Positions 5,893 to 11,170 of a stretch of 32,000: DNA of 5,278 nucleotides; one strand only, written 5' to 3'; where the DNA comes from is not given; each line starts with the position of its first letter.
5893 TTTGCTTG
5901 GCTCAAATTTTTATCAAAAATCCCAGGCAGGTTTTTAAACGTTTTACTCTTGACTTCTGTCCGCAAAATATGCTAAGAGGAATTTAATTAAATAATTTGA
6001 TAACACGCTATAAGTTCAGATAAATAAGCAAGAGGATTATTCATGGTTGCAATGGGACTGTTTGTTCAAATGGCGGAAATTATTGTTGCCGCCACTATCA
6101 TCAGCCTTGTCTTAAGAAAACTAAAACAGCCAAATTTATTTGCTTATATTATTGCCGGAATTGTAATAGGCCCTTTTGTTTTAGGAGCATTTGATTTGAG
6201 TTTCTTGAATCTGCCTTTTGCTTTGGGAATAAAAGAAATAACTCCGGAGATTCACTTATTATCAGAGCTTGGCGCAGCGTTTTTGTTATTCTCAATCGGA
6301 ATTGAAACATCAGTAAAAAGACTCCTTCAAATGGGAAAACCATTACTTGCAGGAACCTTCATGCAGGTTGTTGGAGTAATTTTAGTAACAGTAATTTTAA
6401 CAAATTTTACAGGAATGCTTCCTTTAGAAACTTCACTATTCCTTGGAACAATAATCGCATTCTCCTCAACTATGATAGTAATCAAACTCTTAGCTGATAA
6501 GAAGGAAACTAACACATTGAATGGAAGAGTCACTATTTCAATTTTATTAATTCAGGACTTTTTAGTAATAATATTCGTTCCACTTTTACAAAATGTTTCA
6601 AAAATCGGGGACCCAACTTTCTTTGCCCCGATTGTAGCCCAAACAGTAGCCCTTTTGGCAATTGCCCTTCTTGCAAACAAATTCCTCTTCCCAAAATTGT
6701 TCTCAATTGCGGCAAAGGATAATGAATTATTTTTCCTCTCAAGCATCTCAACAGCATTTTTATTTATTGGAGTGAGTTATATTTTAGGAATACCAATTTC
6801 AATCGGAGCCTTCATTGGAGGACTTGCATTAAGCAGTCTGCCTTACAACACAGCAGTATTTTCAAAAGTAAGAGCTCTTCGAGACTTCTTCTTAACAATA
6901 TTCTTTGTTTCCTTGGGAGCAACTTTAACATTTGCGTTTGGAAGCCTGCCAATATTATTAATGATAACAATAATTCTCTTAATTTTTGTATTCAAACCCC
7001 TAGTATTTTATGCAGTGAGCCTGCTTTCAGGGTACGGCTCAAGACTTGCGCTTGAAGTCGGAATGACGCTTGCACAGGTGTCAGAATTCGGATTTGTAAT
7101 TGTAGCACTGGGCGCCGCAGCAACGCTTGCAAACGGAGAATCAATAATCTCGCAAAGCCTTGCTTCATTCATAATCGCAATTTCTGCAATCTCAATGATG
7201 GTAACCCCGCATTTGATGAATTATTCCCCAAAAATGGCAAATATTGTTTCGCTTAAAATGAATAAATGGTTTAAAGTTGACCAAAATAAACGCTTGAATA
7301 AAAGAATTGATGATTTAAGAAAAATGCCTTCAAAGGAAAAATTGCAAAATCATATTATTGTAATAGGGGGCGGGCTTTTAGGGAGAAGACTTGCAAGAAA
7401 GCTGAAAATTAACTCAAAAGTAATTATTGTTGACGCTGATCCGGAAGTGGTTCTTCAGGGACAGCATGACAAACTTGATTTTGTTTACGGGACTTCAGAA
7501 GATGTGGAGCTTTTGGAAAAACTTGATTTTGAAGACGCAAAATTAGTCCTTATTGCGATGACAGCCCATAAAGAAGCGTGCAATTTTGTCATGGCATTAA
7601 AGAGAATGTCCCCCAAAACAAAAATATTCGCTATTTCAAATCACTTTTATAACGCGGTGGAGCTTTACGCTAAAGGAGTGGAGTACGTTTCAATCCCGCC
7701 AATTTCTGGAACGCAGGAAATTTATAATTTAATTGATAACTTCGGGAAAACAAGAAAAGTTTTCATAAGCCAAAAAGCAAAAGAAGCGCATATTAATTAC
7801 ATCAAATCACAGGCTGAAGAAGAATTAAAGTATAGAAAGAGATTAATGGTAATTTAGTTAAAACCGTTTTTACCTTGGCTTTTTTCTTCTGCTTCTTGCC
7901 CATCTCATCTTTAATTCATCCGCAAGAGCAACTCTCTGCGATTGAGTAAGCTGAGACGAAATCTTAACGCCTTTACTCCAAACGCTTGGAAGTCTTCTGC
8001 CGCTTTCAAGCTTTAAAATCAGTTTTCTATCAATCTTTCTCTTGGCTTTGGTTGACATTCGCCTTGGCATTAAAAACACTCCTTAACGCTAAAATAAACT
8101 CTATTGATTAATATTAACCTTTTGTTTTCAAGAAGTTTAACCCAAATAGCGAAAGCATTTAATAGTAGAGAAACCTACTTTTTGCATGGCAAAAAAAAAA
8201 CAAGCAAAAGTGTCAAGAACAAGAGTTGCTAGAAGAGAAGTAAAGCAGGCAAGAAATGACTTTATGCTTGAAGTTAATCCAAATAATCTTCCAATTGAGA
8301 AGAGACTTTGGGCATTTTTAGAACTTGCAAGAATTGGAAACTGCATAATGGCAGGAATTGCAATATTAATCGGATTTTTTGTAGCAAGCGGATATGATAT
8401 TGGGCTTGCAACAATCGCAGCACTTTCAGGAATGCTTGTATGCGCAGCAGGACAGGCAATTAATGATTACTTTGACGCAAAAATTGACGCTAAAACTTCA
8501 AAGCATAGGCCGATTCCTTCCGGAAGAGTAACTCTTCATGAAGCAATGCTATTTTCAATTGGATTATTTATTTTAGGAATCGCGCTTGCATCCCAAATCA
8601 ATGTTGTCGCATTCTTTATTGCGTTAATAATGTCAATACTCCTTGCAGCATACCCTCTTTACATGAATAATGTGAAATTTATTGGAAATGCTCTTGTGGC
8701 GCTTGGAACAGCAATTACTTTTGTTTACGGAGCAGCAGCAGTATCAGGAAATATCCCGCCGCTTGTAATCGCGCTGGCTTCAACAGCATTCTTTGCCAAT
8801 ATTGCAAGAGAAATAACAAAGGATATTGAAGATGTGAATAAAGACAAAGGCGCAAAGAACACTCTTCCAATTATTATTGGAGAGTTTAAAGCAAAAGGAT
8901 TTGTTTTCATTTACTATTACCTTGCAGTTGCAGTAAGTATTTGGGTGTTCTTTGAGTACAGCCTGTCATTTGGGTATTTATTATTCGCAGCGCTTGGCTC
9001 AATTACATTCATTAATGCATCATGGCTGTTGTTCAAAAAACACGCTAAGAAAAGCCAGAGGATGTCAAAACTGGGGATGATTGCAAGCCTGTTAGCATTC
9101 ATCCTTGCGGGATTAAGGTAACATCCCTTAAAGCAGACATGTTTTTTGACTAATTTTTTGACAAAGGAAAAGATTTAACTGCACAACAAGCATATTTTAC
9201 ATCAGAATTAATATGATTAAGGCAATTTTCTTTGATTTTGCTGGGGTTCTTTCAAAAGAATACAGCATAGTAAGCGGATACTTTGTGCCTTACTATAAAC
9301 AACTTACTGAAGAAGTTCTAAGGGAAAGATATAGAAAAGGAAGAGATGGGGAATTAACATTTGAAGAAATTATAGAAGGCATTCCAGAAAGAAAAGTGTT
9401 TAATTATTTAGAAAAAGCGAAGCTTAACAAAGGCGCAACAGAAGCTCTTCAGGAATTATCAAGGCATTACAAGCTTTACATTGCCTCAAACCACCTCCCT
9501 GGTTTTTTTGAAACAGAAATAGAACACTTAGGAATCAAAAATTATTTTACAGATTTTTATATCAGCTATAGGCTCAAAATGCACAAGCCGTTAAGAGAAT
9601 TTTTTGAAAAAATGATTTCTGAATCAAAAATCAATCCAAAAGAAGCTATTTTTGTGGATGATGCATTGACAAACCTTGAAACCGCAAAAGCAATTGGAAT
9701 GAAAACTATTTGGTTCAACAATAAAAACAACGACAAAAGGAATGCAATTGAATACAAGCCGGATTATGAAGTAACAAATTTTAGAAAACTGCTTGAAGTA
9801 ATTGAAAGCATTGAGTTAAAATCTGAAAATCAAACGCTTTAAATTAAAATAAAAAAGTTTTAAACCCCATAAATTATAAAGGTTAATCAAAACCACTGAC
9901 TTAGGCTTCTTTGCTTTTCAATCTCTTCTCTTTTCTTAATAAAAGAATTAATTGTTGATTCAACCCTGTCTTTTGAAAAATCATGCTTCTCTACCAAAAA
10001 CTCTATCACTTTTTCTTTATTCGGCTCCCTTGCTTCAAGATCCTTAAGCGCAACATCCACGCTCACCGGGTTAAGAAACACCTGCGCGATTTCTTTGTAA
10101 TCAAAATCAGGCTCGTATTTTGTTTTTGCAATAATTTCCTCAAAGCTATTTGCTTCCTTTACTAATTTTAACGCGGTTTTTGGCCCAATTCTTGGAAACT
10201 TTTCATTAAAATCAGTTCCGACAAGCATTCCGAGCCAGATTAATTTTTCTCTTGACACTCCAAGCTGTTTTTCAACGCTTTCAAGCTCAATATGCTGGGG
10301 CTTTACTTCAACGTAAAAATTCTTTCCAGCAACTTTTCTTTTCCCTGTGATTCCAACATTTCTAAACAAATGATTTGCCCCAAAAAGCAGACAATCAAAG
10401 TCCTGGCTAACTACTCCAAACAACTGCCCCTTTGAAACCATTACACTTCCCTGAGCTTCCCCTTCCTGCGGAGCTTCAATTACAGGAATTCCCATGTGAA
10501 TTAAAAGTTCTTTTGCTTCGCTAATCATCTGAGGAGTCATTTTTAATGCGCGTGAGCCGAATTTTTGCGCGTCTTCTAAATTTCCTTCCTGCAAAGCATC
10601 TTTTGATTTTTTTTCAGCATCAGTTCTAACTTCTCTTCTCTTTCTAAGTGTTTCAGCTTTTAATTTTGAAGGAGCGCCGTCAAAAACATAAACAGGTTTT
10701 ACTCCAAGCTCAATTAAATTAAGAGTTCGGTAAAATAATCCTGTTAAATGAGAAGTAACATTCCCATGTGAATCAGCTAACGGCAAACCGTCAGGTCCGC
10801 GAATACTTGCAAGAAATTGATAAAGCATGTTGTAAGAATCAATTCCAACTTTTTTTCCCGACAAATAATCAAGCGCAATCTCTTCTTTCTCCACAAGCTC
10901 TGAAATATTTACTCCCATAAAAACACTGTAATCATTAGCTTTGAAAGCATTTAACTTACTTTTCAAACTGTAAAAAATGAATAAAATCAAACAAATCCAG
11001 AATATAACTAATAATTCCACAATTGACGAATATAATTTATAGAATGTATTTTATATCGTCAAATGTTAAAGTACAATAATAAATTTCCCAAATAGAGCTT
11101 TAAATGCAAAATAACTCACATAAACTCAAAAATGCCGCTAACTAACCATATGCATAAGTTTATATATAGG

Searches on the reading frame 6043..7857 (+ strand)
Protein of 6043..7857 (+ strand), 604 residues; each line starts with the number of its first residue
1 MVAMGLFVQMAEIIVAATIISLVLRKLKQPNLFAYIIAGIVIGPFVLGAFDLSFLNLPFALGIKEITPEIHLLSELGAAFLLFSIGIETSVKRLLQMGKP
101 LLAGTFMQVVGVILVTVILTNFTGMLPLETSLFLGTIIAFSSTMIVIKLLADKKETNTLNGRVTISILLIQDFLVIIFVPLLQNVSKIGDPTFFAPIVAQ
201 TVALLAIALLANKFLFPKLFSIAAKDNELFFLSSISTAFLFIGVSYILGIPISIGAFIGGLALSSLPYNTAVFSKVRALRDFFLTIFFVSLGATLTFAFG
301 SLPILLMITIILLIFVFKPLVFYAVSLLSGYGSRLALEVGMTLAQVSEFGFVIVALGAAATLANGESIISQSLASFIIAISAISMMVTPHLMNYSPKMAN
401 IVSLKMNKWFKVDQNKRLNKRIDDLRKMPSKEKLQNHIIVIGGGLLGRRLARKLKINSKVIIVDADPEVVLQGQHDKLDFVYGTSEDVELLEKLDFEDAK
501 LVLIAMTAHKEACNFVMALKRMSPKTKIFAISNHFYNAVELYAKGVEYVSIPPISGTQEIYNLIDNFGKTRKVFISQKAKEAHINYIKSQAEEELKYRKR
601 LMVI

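Call 19: search_protein_families(library=pfam, proteins=[window:6043-7857:+], max_evalue=0.00001)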
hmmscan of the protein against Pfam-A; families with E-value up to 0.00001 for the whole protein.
window:6043-7857:+ (604 aa): 2 families
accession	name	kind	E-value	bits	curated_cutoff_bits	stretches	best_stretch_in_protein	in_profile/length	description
PF00999.27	Na_H_Exchanger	-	1.7e-45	156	26.2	1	15-389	2-371/375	Sodium/hydrogen exchanger, transmembrane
PF02254.24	TrkA_N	-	3.9e-18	66.3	23.8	1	438-552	1-116/116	TrkA-N domain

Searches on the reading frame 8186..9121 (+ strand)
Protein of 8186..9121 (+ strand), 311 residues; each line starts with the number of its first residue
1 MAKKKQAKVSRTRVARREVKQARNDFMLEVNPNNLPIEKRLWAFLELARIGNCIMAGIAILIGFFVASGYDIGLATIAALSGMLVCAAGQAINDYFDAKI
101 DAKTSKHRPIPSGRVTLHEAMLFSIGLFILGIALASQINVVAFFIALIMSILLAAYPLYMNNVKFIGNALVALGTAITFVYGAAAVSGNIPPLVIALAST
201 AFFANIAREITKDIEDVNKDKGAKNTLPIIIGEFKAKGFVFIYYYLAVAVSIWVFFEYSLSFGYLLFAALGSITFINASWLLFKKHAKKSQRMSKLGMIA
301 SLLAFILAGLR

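Call 19: search_protein_families(library=pfam, proteins=[window:8186-9121:+], max_evalue=0.00001)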
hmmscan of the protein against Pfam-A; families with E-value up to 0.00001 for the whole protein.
window:8186-9121:+ (311 aa): 1 family
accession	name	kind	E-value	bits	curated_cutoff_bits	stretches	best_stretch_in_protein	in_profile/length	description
PF01040.23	UbiA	-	7.9e-43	147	34.2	1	58-294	3-244/250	UbiA prenyltransferase family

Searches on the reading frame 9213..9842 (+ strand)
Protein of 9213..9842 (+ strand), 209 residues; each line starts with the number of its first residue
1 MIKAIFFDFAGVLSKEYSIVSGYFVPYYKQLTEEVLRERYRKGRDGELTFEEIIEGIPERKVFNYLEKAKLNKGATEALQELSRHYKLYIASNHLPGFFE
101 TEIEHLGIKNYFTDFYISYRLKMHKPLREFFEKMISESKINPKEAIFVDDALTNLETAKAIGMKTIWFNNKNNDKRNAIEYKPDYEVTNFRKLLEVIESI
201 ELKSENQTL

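Call 19: search_protein_families(library=pfam, proteins=[window:9213-9842:+], max_evalue=0.00001)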
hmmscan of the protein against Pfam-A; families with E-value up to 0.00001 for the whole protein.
window:9213-9842:+ (209 aa): 2 families
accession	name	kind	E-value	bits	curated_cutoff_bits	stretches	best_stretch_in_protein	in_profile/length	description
PF13419.12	HAD_2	-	1.8e-18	67.7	23.8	1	50-167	62-177/178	Haloacid dehalogenase-like hydrolase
PF00702.32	Hydrolase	-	8.7e-17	62.6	26.4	1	2-162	1-191/191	haloacid dehalogenase-like hydrolase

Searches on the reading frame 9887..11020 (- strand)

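Call 19: search_protein_families(library=pfam, proteins=[window:9887-11020:-], max_evalue=0.00001)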
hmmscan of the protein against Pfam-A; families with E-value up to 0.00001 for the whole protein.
window:9887-11020:- (377 aa): 2 families
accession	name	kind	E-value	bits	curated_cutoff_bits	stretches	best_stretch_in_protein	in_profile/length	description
PF00867.23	XPG_I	-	1.6e-22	80.1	24.9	1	177-270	1-89/89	XPG I-region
PF00752.23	XPG_N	-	6.5e-20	71.9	22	1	47-134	18-100/101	XPG N-terminal domain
